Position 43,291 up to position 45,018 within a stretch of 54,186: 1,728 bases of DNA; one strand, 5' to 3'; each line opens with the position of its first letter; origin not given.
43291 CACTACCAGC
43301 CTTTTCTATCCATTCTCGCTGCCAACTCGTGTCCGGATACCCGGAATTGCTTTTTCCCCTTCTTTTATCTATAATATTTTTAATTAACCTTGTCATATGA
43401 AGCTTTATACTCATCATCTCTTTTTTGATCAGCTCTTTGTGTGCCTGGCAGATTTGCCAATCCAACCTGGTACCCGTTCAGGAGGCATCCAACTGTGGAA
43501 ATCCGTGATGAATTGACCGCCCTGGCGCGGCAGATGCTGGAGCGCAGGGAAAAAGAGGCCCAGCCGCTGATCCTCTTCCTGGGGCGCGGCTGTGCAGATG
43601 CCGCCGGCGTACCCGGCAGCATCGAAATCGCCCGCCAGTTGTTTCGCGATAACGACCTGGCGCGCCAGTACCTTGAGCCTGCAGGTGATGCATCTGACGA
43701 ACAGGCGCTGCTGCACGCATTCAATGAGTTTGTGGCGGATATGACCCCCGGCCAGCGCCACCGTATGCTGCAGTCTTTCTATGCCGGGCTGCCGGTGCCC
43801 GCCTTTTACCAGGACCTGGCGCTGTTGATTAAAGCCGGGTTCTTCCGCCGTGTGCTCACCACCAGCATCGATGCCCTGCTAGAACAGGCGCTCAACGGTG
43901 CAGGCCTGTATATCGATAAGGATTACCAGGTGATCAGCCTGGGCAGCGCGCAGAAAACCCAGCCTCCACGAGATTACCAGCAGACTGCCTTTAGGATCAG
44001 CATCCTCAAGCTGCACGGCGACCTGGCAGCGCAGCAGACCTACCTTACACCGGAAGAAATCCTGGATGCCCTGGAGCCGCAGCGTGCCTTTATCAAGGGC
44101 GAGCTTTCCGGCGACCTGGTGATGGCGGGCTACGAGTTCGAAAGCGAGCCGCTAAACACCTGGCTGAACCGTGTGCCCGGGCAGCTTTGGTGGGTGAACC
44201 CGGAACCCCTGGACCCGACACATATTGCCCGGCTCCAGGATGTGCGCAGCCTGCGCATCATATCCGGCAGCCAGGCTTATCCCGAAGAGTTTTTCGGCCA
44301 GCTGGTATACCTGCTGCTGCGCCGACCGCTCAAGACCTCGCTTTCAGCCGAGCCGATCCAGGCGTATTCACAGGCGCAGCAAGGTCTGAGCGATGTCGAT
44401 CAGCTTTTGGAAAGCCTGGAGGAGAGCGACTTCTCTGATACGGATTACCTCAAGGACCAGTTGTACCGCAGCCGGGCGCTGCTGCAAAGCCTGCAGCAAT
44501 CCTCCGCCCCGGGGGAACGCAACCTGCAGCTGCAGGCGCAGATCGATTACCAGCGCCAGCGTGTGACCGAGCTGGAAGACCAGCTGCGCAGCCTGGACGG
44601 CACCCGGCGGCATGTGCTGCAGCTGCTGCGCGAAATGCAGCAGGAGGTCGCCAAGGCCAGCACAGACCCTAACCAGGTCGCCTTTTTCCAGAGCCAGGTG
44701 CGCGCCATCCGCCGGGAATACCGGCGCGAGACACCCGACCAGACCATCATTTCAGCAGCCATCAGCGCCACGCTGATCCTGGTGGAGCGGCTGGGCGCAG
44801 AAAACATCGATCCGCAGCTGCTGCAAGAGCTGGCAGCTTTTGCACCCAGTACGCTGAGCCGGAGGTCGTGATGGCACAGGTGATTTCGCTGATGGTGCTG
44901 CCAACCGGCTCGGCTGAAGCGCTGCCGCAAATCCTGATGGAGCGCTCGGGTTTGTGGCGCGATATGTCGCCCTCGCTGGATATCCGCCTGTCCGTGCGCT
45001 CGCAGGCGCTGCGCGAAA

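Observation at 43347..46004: Translationally coupled SIR2-like + CHAT-protease pair: candidate two-gene conflict/defence (or programmed-death) module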

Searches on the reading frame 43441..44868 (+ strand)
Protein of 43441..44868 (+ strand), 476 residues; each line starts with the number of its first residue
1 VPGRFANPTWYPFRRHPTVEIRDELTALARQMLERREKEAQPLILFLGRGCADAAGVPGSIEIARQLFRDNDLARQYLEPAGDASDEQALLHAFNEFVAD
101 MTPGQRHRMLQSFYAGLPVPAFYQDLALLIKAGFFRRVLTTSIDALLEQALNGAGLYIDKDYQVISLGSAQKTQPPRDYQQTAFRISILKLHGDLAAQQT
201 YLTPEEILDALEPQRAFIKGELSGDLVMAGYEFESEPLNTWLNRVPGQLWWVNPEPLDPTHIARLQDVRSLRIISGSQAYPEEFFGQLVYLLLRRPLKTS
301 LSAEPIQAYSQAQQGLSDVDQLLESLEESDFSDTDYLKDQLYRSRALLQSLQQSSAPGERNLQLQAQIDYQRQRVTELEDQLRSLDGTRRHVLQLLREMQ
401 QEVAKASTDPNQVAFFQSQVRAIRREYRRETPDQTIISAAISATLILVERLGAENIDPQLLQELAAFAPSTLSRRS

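Call 3: search_protein_families(library=pfam, proteins=[window:43441-44868:+], max_evalue=1)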
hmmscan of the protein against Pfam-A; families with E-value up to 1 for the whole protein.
window:43441-44868:+ (476 aa): 7 families
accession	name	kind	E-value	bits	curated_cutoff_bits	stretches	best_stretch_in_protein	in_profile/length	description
PF13289.12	SIR2_2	-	1.2e-09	38.9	24.5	1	137-245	2-105/141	SIR2-like domain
PF25772.1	HEAT_RRP12_N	-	0.00039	20.2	27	1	388-466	30-107/275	RRP12-like, N-terminal HEAT repeats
PF11932.13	DUF3450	-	0.0054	16.5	32.6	1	353-403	59-109/241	Protein of unknown function (DUF3450)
PF25806.1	RHH_ERCC6L2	-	0.056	14.1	27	1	93-115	24-46/75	ERCC6L2-like, ribbon-helix-helix domain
PF12934.12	FTO_CTD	-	0.095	13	27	1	365-432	65-132/170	FTO C-terminal domain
PF00702.32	Hydrolase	-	0.23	12.3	26.4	1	324-413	38-127/191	haloacid dehalogenase-like hydrolase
PF16516.10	CC2-LZ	-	0.43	11.5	35.3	1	368-430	9-71/100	Leucine zipper of domain CC2 of NEMO, NF-kappa-B essential modulator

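Call 4: search_protein_families(library=padloc, proteins=[window:43441-44868:+], max_evalue=1)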
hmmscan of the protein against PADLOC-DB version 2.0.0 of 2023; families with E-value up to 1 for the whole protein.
window:43441-44868:+ (476 aa): 10 families
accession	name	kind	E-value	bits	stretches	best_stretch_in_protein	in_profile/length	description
PDLC05061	PDC-S65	-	1.7e-10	38.8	1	23-207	17-203/592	-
PDLC05060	PDC-S65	-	1.2e-06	25.7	1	118-206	31-110/503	-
PDLC02419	Aga_SIR2-PNTD1-PNTD2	-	1.6e-06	25.2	1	123-208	108-187/558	Class I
PDLC02401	Aga_SIR2-PNTD1-PNTD2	-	3.1e-05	21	1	126-206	84-158/524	Class I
PDLC02420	Aga_SIR2-PNTD1-PNTD2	-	0.00049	16.4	1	76-232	75-222/1010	Class I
PDLC02384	pAgo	-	0.0017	14.6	1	106-232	107-226/1030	-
PDLC04087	SIR2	-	0.0023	14.9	1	137-196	134-195/343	-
PDLC00518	JetC1|JetC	-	0.0045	12.9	1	304-432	649-776/1112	DUF3584 domain; MukB-like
PDLC03863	LmuB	-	0.015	12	1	311-429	202-297/610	-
PDLC03864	LmuB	-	0.072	9.6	1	311-417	253-359/657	-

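Call 5: search_protein_families(library=ncbifam, proteins=[window:43441-44868:+], max_evalue=1)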
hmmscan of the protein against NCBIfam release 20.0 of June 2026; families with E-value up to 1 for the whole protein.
window:43441-44868:+ (476 aa): 1 family
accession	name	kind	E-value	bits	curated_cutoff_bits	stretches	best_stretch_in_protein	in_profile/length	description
NF047515.1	SpiroCoCo_C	equivalog_domain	0.34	10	125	1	306-425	20-135/313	SpiroCoCo family coiled-coil protein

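Call 8: find_homologous_proteins(query=window:43495-44868:+)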
Query window:43495-44868:+ (458 aa): 60 proteins with E <= 0.001 among 8000 candidates.
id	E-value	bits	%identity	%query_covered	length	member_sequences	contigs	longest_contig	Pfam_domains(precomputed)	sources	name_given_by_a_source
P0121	2.0e-292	988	100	100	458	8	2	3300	PF13289.13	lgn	-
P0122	7.6e-218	742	73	100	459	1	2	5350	PF13289.13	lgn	-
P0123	2.1e-181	622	64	100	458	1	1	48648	PF13289.13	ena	-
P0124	4.2e-144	499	52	100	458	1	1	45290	PF13289.13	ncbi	ncbi:SIR2 family protein [Chloroflexota bacterium]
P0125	2.3e-142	493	52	100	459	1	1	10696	PF13289.13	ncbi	-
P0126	3.3e-141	490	54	100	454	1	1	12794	PF13289.13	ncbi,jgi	jgi:hypothetical protein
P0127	3.6e-135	470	52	99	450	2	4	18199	PF13289.13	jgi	jgi:hypothetical protein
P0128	9.5e-134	465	50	99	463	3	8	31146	PF13289.13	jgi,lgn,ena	jgi:hypothetical protein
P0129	7.2e-131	456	51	100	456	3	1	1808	PF13289.13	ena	-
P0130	7.6e-131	455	51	98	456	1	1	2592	PF13289.13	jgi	jgi:hypothetical protein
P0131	1.3e-129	451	48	100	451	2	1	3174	PF13289.13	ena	-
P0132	1.6e-128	448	48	100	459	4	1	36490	PF13289.13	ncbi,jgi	jgi:hypothetical protein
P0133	1.7e-126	441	50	99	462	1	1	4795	PF13289.13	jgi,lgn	jgi:hypothetical protein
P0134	4.0e-126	440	51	98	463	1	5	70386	PF13289.13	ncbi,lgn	-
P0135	1.1e-125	438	47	100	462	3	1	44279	PF13289.13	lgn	-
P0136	6.3e-124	433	49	100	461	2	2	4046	PF13289.13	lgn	-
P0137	1.7e-121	425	50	98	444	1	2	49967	PF13289.13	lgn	-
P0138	1.5e-111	392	43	100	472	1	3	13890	PF13289.13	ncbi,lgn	-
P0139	1.4e-105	372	41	98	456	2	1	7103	PF13289.13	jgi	-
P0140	1.4e-98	349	41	99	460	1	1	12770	PF13289.13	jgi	jgi:phosphoglycolate phosphatase-like HAD superfamily hydrolase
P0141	3.1e-98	348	43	100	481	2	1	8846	PF13289.13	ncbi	-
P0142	5.6e-95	337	41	100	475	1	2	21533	PF13289.13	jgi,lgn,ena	-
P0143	2.1e-91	326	40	99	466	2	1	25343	PF13289.13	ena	-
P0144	1.5e-89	319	41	100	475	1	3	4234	PF13289.13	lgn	-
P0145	1.4e-87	313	42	96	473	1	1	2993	PF13289.13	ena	-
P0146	1.0e-85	307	41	94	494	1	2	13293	PF13289.13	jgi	jgi:hypothetical protein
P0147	2.1e-85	306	39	95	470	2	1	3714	PF13289.13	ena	-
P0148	1.7e-84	303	40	96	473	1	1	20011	PF13289.13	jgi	jgi:hypothetical protein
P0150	3.2e-83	299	39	98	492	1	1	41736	PF13289.13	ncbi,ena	ncbi:MAG TPA: SIR2 family protein [Pyrinomonadaceae bacterium]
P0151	9.4e-83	297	38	99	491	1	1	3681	PF13289.13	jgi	jgi:hypothetical protein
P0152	4.5e-81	292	38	100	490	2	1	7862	PF13289.13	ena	-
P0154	5.7e-79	285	40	95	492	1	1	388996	PF13289.13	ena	-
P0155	1.4e-78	283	37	97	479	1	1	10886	PF13289.13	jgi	jgi:hypothetical protein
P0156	3.0e-78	282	40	95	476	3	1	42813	PF13289.13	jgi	-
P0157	1.2e-76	277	39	100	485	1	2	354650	PF13289.13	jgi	jgi:molecular chaperone GrpE (heat shock protein)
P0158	3.7e-75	272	39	95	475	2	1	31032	PF13289.13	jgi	jgi:hypothetical protein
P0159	1.6e-73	267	46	58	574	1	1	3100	PF13289.13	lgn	-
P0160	5.2e-72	262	46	58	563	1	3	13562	PF13289.13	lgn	-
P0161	3.6e-70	256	38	98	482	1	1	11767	PF13289.13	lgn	-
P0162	4.5e-70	255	36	100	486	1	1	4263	PF13289.13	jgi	jgi:hypothetical protein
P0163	7.8e-68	248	34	100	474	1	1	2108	PF13289.13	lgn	-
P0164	2.2e-66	243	34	98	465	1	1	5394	PF13289.13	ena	-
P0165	2.4e-66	243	35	95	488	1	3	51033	PF13289.13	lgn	-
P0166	1.2e-64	237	36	98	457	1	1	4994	PF13289.13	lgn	-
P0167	1.8e-64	237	37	98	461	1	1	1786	PF13289.13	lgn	-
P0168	2.2e-63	233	38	83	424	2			PF13289.13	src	-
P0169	2.8e-63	233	38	82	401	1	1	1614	PF13289.13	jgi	jgi:hypothetical protein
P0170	5.7e-62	229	34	99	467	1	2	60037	PF13289.13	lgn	-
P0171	1.0e-61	228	34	98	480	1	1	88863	PF13289.13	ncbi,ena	-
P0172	3.8e-61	226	36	98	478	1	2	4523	PF13289.13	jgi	jgi:hypothetical protein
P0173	2.7e-58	216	33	95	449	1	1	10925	PF13289.13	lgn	-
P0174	7.7e-58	215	34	86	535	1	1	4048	PF13289.13,PF19955.6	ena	-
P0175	9.8e-56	208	33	95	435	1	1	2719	PF13289.13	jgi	jgi:SIR2-like protein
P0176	1.2e-54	204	33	98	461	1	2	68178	PF13289.13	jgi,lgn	jgi:hypothetical protein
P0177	7.3e-51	192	35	80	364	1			PF13289.13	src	-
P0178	2.6e-50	190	31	99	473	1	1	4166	PF13289.13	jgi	jgi:hypothetical protein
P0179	1.6e-12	66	31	51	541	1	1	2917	PF13289.13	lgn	-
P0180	7.6e-4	37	29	45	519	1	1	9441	PF13289.13,PF01048.27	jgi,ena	-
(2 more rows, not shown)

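Call 37: predict_structure(alignment_id=A2)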
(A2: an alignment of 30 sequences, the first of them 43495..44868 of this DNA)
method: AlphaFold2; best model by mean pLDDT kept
length: 458 residues; sequences in the alignment: 30
mean_pLDDT: 79.8   pTM: 0.80
mean pLDDT of the five models: 79.8, 77.7, 77.4, 74.8, 73.8
residues with pLDDT >= 90: 103; 70-90: 275; 50-70: 34; < 50: 46
segments of 3 or more residues with pLDDT < 50: 152-166, 277-300, 456-458
pLDDT, mean of each block of 10 residues (from residue 1): 77 88 91 91 88 81 67 88 87 88 93 92 90 88 83 45 61 84 82 75 82 87 85 93 89 92 93 66 30 37 51 73 84 76 79 89 86 90 84 88 92 87 86 76 81 50
secondary structure, 60 per line:
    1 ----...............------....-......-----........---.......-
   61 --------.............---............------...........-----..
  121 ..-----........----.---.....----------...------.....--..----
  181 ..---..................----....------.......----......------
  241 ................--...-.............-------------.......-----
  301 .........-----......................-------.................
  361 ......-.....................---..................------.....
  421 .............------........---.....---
elements in order: H5-19 E26-29 H31-36 H42-49 H53-59 H69-81 H85-96 H103-113 E119-122 H128-135 E144-148 E168-172 H186-203 E208-211 H218-224 E229-234 H241-250 E251-256 H263-275 H289-295 H301-309 H315-336 H344-366 H368-388 H392-409 H416-433 H440-447 H451-455

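Call 41: fold_search(model_id=the predicted structure, library=pdb)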
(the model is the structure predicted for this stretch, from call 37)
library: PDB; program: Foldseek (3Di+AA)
matches with E <= 10: 654; with E <= 0.001: 102
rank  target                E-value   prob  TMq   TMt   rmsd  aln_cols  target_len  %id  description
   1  8wy9_A                1.3e-08  1.00  0.41  0.22  13.4       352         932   17  Cryo-EM structure of DSR2 apo (partial) complex (released 2024-04-10)
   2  8yg1_A                1.3e-08  1.00  0.41  0.21  11.3       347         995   16  The Dimer Structure of DSR2 alone (released 2025-03-05)
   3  8wye_A                1.3e-08  1.00  0.40  0.21  13.7       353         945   17  Cryo-EM structure of DSR2-DSAD1 (partial) complex (released 2024-04-10)
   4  8wyd_B                1.5e-08  1.00  0.42  0.22  12.3       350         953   17  Cryo-EM structure of DSR2-DSAD1 complex (released 2024-04-10)
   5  8k9a_D                1.7e-08  1.00  0.41  0.21  12.8       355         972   18  Cryo-EM structure of DSR2-DSAD1 state 2 (released 2024-05-01)
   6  8zc9_A                1.9e-08  1.00  0.42  0.21  11.2       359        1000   18  The Cryo-EM structure of DSR2-Tail tube-NAD+ complex (released 2024-09-11)
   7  8wkx_E                2.1e-08  1.00  0.42  0.21  13.2       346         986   16  Cryo-EM structure of DSR2 (released 2024-05-22)
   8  8w56_A                2.6e-08  1.00  0.42  0.21  11.0       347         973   17  Cryo-EM structure of DSR2-DSAD1 state 1 (released 2024-05-01)
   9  8w56_B                2.8e-08  1.00  0.40  0.20  11.8       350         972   17  Cryo-EM structure of DSR2-DSAD1 state 1 (released 2024-05-01)
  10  8k9a_C                3.7e-08  1.00  0.42  0.21  13.4       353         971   19  Cryo-EM structure of DSR2-DSAD1 state 2 (released 2024-05-01)
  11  8wy8_A                3.9e-08  1.00  0.41  0.22  13.3       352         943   17  Cryo-EM structure of DSR2 apo complex (released 2024-04-10)
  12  8wyd_A                4.4e-08  1.00  0.40  0.21  24.7       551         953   14  Cryo-EM structure of DSR2-DSAD1 complex (released 2024-04-10)
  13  8wya_E                4.9e-08  1.00  0.40  0.22  13.2       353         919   16  Cryo-EM structure of DSR2-tube complex (released 2024-04-10)
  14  8wkn_B                5.1e-08  1.00  0.40  0.20  13.7       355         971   17  Cryo-EM structure of DSR2-DSAD1 (released 2024-05-01)
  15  8k9a_B                6.1e-08  1.00  0.40  0.21  13.8       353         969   18  Cryo-EM structure of DSR2-DSAD1 state 2 (released 2024-05-01)
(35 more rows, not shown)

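Call 66: search_solved_structures(query=A2, max_evalue=0.01, show_alignments=2)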
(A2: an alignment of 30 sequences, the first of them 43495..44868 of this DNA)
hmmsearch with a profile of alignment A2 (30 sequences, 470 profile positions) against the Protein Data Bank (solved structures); distinct sequences matched with E-value up to 0.01: 4.
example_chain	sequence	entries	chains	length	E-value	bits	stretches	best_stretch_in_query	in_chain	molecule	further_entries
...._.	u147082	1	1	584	0.00021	23.4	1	22-239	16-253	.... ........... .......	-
8jl0_A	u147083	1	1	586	0.00021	23.3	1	22-239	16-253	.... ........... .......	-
8in8_B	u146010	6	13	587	0.00021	23.3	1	22-239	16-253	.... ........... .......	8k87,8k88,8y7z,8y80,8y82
8zsf_D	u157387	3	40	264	0.0032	19.4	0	118-187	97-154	Sir2 family NAD-dependent protein deacetylase | KomC, SIR2 domain protein, NADase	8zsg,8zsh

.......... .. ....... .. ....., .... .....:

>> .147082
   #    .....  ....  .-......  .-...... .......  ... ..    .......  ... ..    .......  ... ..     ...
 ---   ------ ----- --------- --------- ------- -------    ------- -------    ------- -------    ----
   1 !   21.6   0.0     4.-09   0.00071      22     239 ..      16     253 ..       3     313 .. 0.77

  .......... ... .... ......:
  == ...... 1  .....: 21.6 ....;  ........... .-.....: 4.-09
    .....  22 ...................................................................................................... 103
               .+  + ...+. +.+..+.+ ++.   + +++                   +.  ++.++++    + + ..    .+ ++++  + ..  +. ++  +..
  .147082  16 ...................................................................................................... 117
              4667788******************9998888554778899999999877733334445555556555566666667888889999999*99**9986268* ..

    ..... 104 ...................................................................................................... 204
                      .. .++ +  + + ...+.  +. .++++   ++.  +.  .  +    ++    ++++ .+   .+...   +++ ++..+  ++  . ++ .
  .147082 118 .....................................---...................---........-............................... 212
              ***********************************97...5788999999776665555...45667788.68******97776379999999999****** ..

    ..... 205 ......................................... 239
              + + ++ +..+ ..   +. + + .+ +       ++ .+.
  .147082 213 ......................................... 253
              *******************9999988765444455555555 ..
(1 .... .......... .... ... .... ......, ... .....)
